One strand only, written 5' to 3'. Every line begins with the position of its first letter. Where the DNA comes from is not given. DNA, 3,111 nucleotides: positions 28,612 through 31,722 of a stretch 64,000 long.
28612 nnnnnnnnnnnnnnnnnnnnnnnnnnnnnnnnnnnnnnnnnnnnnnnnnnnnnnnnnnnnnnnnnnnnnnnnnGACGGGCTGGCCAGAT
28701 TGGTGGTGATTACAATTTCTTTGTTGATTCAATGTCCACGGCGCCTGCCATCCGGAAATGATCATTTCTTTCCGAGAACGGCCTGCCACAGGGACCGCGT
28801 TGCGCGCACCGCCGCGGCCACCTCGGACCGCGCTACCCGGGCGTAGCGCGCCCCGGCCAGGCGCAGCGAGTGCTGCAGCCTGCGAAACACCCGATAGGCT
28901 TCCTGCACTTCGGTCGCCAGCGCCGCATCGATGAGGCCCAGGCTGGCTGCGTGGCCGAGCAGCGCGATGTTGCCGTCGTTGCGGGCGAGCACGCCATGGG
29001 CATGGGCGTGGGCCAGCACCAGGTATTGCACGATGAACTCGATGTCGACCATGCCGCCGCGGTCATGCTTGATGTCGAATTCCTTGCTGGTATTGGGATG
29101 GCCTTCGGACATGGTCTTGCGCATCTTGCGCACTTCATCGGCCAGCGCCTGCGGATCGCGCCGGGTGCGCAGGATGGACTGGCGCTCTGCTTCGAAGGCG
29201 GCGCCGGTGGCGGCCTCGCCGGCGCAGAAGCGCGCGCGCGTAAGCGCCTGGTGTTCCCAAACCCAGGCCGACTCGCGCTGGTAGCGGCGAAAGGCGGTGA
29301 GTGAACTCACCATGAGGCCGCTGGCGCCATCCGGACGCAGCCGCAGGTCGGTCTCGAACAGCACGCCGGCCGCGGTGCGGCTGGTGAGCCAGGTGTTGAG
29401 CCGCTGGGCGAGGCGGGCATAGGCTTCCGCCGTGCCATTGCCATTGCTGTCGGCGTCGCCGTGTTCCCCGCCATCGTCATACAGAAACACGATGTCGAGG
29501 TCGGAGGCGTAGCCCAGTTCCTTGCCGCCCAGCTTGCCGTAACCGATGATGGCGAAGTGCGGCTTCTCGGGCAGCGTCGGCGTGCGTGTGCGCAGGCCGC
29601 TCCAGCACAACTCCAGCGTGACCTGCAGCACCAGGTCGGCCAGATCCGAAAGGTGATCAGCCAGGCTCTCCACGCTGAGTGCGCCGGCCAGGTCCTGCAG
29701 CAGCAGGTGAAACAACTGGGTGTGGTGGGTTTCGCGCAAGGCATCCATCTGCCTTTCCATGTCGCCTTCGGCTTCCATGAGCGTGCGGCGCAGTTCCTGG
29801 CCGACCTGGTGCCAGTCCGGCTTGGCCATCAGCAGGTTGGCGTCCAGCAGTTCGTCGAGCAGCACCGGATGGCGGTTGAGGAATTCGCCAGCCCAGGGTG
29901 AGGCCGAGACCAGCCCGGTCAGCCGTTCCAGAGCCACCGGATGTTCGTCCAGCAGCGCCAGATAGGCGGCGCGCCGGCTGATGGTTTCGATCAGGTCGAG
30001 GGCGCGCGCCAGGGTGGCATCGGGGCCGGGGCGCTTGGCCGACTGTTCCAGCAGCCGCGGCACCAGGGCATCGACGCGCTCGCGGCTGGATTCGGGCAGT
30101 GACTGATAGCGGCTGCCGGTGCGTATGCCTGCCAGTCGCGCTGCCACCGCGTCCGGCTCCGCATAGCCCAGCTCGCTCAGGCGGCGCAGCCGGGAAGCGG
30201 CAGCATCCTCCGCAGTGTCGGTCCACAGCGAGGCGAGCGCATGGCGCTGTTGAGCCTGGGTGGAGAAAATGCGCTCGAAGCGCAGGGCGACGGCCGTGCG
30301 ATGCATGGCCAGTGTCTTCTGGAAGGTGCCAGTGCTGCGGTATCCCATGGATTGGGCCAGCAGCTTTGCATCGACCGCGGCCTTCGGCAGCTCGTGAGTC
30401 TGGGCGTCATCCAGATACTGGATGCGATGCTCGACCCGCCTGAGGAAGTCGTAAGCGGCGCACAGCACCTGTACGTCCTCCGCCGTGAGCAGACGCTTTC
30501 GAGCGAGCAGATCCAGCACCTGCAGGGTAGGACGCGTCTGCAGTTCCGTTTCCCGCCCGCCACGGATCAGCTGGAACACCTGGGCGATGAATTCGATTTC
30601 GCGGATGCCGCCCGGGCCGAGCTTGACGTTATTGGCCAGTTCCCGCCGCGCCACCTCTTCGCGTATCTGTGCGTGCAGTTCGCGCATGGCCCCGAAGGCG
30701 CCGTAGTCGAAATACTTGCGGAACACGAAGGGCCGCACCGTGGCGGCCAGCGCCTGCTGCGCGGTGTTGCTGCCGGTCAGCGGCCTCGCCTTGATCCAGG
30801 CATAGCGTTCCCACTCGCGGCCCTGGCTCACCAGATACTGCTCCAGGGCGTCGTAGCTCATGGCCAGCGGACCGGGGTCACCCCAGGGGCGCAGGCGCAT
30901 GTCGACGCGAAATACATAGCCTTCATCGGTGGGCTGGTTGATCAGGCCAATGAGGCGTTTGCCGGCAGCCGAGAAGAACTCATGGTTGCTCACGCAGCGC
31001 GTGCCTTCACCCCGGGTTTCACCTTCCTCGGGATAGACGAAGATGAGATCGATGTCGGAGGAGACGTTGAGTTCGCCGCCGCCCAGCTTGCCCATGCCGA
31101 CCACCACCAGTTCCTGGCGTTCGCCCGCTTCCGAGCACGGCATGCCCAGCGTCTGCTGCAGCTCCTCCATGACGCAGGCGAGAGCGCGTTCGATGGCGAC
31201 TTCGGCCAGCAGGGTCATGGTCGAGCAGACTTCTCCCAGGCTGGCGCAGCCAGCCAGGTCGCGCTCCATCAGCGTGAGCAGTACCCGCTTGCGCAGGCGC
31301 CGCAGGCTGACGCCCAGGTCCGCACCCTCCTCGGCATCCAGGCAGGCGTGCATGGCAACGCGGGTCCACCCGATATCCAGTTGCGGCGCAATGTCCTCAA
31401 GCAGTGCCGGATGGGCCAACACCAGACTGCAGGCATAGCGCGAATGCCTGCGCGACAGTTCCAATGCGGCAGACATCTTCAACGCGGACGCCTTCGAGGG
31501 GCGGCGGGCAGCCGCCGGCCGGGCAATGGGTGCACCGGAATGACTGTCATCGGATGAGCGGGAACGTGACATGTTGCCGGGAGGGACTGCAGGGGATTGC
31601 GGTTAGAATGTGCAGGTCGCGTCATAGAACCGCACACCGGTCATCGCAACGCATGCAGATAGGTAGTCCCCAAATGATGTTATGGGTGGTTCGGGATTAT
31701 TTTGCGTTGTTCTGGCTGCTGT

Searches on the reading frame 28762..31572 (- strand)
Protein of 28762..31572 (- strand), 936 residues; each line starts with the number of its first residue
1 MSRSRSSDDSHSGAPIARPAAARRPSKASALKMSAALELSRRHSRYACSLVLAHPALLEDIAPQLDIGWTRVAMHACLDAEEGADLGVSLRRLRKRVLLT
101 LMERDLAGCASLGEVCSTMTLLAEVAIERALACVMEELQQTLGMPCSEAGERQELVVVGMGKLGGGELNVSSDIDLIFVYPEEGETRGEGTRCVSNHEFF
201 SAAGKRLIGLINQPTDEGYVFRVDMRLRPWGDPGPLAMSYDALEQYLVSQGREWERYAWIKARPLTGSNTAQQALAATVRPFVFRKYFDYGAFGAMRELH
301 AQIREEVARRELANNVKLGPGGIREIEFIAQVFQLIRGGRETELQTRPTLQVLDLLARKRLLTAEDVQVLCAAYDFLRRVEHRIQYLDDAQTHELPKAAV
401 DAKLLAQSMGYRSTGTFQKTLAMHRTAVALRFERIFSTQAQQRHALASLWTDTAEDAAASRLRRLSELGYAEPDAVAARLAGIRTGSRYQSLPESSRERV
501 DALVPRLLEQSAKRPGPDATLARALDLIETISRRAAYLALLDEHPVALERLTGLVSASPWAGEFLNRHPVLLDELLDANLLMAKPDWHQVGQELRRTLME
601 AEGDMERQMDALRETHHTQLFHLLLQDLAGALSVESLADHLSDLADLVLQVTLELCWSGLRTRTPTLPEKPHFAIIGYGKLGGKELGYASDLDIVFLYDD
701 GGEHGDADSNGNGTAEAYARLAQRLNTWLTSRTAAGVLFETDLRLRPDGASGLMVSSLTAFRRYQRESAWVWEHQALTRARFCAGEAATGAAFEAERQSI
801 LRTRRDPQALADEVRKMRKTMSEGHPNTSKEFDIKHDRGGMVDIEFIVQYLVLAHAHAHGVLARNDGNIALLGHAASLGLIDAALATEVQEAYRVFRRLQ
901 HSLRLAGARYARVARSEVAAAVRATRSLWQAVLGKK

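Call 38: find_encoding_contigs(protein=window:28762-31572:-, flank=10000, max_places=10)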
Protein window:28762-31572:- (936 aa): no gene with exactly this product is on record in the collection.

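Call 40: search_protein_families(library=pfam, proteins=[window:28762-31572:-])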
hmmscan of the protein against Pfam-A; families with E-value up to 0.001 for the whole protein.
window:28762-31572:- (936 aa): 2 families
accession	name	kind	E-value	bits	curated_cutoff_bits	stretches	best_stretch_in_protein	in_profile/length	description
PF03710.21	GlnE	-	2.4e-132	440.4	24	2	549-795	2-251/252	Glutamate-ammonia ligase adenylyltransferase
PF08335.16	GlnD_UR_UTase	-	1.2e-41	142.4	21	2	297-435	1-140/141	GlnD PII-uridylyltransferase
